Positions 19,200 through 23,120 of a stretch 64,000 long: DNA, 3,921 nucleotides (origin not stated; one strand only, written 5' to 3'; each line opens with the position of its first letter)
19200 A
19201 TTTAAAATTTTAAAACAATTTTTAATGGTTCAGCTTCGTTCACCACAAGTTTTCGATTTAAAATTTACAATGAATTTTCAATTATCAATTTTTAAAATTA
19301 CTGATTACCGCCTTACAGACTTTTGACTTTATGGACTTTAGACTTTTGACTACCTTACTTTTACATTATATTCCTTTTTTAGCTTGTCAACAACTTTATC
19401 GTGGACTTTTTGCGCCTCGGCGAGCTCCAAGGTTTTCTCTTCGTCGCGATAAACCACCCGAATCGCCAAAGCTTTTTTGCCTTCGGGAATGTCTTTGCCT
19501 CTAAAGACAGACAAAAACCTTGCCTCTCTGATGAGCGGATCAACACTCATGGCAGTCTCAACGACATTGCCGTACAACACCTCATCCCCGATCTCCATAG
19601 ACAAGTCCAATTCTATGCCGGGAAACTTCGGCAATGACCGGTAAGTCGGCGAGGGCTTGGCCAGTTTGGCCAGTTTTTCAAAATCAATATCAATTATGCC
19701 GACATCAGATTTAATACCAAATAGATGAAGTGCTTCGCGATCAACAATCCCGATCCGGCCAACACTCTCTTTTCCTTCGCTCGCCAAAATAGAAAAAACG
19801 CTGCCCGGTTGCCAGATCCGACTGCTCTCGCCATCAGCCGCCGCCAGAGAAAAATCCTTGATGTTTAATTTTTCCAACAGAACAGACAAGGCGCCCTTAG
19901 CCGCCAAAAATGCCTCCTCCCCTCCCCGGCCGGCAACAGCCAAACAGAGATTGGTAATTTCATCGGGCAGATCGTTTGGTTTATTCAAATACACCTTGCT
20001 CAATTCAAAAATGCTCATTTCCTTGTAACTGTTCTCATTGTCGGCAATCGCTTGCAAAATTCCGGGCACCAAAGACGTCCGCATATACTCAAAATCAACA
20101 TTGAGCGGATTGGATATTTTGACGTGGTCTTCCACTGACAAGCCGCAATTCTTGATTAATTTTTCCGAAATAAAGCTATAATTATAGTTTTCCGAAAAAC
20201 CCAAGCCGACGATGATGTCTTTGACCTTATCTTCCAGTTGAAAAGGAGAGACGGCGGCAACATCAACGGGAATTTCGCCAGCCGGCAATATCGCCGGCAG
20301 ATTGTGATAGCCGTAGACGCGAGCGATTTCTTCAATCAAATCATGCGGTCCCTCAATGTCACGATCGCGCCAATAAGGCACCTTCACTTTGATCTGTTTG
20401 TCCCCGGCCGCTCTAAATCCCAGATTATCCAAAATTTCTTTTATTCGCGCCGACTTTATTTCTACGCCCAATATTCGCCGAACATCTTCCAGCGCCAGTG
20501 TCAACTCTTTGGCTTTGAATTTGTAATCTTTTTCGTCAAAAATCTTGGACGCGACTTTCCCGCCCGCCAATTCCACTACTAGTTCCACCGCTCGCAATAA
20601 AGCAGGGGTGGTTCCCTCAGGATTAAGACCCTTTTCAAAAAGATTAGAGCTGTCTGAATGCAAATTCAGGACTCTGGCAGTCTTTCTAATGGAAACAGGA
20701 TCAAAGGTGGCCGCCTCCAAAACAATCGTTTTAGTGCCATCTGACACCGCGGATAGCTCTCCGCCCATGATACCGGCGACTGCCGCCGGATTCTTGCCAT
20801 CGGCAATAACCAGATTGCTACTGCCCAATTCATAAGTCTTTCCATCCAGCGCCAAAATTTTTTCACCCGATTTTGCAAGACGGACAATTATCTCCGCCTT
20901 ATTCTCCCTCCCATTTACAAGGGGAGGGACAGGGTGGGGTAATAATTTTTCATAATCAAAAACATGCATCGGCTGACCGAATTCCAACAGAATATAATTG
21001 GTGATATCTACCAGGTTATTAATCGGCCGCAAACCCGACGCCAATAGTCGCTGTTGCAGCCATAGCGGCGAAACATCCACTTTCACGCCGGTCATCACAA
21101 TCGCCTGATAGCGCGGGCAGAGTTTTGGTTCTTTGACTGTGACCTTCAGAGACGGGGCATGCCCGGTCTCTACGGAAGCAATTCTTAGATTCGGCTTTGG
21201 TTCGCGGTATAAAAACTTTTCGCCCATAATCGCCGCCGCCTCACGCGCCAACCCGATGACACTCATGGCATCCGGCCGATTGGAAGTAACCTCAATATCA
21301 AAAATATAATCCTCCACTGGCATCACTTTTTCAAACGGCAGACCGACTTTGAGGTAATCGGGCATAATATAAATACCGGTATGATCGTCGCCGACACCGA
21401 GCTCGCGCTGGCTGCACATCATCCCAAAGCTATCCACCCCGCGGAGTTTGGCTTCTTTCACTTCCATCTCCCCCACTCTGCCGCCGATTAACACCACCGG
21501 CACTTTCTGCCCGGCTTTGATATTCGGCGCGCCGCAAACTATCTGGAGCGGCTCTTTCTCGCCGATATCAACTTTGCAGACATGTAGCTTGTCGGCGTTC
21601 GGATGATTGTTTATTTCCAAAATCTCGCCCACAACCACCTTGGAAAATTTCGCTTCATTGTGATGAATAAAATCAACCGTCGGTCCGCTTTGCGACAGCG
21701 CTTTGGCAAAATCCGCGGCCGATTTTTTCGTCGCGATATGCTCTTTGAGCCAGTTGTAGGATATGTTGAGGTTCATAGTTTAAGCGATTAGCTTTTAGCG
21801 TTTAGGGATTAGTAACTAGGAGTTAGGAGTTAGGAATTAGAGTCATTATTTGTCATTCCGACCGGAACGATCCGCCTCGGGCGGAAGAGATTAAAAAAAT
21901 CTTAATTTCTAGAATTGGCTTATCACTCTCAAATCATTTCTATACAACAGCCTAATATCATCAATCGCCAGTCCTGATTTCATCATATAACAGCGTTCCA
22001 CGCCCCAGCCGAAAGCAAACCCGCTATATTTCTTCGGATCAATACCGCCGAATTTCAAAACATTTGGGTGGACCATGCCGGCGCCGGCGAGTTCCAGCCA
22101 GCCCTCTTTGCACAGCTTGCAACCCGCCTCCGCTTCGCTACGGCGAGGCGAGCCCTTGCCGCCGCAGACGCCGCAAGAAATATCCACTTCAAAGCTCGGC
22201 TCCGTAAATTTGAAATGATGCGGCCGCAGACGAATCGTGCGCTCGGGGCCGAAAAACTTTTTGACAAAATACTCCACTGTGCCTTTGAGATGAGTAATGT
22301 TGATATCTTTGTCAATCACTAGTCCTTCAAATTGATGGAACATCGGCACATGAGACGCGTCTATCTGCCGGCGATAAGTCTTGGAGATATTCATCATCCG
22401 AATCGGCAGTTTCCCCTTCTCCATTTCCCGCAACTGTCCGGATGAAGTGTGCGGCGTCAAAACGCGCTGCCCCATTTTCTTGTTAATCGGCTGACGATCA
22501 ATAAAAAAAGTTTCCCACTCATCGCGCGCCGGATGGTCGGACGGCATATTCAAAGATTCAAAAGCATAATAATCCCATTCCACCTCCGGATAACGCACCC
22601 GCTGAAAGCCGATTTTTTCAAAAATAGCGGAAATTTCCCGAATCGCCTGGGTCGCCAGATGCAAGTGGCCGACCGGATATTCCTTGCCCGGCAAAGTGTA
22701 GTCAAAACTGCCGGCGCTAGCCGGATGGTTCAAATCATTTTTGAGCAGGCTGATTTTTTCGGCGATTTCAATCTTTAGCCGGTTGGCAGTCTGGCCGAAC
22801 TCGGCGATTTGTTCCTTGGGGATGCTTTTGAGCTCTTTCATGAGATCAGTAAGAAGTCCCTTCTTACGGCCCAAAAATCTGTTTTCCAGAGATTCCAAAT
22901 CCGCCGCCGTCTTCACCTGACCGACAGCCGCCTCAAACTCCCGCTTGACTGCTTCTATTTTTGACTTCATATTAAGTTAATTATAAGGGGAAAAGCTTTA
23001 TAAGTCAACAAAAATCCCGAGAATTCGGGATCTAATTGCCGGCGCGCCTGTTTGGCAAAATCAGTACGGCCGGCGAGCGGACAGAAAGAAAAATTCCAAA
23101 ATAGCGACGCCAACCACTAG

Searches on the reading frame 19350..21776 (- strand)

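Call 52: search_protein_families(library=pfam, proteins=[window:19350-21776:-], max_evalue=0.00001)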
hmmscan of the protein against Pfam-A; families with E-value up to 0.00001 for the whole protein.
window:19350-21776:- (808 aa): 5 families
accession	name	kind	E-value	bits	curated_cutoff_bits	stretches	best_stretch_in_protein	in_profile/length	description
PF03483.22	B3_4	-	5e-64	215.5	29.3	1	220-405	2-174/174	B3/4 domain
PF17759.6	tRNA_synthFbeta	-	5.9e-36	124.4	22.4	1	510-699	17-214/214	Phenylalanyl tRNA synthetase beta chain CLM domain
PF01588.26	tRNA_bind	-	3.5e-21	75.5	27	1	47-145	1-94/96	Putative tRNA binding domain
PF03147.19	FDX-ACB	-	1.3e-19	70.9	31.1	1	716-808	1-94/94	Ferredoxin-fold anticodon binding domain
PF03484.21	B5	-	2.4e-19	69.7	28.6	1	426-490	2-67/67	tRNA synthetase B5 domain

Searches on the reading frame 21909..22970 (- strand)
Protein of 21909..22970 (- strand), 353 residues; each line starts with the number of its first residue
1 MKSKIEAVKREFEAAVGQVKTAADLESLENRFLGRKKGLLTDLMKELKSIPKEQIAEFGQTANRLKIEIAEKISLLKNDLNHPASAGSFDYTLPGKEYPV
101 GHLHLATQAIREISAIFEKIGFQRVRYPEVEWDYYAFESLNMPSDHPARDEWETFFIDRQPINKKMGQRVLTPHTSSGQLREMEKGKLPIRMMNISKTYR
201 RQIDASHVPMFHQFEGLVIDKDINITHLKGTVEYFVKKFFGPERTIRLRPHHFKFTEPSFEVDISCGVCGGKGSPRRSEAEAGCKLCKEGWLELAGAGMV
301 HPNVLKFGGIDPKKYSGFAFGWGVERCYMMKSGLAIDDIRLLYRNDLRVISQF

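Call 52: search_protein_families(library=pfam, proteins=[window:21909-22970:-], max_evalue=0.00001)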
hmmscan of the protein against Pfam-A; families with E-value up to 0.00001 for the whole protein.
window:21909-22970:- (353 aa): 2 families
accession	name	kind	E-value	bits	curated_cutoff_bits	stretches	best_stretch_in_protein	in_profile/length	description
PF01409.25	tRNA-synt_2d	-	4.9e-81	272.3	19.8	1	89-353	2-246/246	tRNA synthetases class II core domain (F)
PF02912.23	Phe_tRNA-synt_N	-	5.3e-12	46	22.3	1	21-81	2-61/69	Aminoacyl tRNA synthetase class II, N-terminal domain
